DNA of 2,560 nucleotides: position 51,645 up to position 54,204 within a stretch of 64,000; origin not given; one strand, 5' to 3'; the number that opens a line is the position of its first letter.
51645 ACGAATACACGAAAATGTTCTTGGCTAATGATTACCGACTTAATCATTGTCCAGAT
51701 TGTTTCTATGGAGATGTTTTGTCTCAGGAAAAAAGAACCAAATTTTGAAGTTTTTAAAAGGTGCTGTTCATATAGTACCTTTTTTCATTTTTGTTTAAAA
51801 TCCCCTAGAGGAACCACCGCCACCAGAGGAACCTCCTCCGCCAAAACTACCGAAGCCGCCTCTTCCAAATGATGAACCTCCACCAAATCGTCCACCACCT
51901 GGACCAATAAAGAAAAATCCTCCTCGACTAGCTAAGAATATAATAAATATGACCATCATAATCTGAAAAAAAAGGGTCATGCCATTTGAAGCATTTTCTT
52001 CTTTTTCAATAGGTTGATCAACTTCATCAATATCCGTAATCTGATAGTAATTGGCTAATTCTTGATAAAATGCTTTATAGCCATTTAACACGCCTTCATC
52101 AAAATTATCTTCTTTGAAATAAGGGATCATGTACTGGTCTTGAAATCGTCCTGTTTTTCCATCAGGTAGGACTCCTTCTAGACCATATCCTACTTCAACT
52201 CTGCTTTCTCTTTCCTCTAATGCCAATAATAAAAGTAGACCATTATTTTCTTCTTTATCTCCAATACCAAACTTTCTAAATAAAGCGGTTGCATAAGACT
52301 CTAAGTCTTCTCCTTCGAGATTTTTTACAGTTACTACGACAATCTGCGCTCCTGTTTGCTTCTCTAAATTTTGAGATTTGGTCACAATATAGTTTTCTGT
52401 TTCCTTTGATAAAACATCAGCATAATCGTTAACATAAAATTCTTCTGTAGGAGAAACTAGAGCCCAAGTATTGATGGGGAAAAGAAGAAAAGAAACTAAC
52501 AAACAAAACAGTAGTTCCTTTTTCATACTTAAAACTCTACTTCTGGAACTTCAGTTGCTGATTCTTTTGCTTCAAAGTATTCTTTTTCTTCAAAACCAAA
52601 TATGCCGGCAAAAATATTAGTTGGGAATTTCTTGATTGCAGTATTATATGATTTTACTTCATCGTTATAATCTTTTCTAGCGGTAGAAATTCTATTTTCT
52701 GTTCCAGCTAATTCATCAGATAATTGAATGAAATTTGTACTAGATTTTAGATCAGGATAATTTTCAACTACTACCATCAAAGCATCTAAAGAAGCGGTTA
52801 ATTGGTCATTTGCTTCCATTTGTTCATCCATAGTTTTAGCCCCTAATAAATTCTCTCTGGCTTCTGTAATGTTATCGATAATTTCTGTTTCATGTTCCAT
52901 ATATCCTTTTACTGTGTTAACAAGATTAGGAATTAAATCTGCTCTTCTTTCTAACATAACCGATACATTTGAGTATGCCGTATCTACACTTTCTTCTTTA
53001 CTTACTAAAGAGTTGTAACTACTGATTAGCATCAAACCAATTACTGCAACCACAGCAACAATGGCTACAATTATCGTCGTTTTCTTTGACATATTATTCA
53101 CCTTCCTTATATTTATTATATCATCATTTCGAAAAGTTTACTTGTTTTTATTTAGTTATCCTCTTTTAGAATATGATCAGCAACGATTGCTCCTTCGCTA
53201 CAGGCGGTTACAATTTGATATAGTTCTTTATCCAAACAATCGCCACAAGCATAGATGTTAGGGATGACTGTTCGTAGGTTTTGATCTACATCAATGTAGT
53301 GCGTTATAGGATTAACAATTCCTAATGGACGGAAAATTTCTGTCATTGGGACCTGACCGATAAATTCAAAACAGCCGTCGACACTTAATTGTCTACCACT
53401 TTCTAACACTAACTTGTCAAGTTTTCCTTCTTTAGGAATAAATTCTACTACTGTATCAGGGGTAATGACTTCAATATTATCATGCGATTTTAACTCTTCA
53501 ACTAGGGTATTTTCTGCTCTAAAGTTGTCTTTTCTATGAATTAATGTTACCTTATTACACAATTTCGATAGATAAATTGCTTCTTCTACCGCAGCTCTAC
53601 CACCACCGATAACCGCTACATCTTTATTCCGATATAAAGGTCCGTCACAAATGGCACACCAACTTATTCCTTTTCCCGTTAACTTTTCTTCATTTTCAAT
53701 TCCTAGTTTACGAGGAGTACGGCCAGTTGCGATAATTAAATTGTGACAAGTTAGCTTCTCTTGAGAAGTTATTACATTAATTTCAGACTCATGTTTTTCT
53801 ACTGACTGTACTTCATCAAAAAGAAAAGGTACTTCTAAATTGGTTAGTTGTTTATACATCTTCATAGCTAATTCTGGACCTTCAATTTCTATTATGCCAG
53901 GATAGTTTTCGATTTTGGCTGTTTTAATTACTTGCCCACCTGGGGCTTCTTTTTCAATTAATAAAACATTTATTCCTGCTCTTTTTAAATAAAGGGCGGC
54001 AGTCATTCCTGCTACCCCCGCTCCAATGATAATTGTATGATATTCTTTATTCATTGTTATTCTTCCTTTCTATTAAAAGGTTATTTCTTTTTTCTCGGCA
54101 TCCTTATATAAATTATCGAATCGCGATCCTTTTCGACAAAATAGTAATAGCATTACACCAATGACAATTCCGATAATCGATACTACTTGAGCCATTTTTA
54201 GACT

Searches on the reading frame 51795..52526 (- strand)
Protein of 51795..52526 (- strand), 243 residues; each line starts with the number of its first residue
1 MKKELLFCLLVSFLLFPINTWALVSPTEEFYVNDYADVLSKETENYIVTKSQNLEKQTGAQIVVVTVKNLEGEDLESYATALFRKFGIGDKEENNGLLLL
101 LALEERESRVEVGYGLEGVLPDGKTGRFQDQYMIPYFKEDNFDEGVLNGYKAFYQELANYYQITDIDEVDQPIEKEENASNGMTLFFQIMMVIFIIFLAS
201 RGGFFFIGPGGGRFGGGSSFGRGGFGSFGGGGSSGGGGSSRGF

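Call 60: search_protein_families(library=pfam, proteins=[window:51795-52526:-])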
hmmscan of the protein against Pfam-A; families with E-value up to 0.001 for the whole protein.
window:51795-52526:- (243 aa): 1 family
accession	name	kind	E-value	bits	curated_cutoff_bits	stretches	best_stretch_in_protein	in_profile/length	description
PF04536.20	TPM_phosphatase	-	2.2e-43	147.7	22.1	1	32-154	1-123/125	TPM domain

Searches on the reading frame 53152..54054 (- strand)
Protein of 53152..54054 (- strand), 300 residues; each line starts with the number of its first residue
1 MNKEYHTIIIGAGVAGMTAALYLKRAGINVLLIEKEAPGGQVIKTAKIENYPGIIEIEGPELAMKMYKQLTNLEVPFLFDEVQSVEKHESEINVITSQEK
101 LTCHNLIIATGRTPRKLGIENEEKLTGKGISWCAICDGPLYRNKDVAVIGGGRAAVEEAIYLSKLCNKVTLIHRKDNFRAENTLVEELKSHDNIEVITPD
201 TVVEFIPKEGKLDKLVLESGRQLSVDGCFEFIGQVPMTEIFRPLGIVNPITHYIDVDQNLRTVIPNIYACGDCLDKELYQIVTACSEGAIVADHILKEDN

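Call 60: search_protein_families(library=pfam, proteins=[window:53152-54054:-])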
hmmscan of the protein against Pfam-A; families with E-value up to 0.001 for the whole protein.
window:53152-54054:- (300 aa): 16 families
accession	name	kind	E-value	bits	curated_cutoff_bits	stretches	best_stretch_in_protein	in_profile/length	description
PF07992.20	Pyr_redox_2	-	2.4e-53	181.9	26.1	1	6-288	2-291/291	Pyridine nucleotide-disulphide oxidoreductase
PF13738.12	Pyr_redox_3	-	3.4e-24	86.1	30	2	73-198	96-231/305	Pyridine nucleotide-disulphide oxidoreductase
PF00070.33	Pyr_redox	-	1.3e-18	67.7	22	1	146-218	2-80/82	Pyridine nucleotide-disulphide oxidoreductase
PF01266.30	DAO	-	3.5e-13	50.3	27.9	1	7-41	2-38/353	FAD dependent oxidoreductase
PF03486.20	HI0933_like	-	1.2e-11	45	50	1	6-43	2-39/244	HI0933-like protein Rossmann domain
PF00890.30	FAD_binding_2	-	1.5e-11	44.6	20.4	1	7-40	2-36/414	FAD binding domain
PF01134.28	GIDA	-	3.5e-09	36.6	22.1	1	8-42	3-29/391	Glucose inhibited division protein A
PF13450.12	NAD_binding_8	-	5.9e-08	33.3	21.9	1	9-42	1-35/68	NAD(P)-binding Rossmann-like domain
PF12831.13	FAD_oxidored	-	9.7e-08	32.1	27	1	8-41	3-37/416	FAD dependent oxidoreductase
PF01494.25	FAD_binding_3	-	2.9e-07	30.5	22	1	5-37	2-34/349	FAD binding domain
PF01946.23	Thi4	-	5.2e-07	29.6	26.2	1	6-40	19-55/235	Thi4 family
PF05834.18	Lycopene_cycl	-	1.7e-05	24.5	23.4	0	8-35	3-32/380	Lycopene cyclase protein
PF01262.27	AlaDh_PNT_C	-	4.8e-05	23.3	23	0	6-37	30-61/214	Alanine dehydrogenase/PNT, C-terminal domain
PF13241.12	NAD_binding_7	-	0.00014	22.8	22.1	0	142-180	6-45/104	Putative NAD(P)-binding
PF04820.20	Trp_halogenase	-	0.0007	19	21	0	8-37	3-36/458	Tryptophan halogenase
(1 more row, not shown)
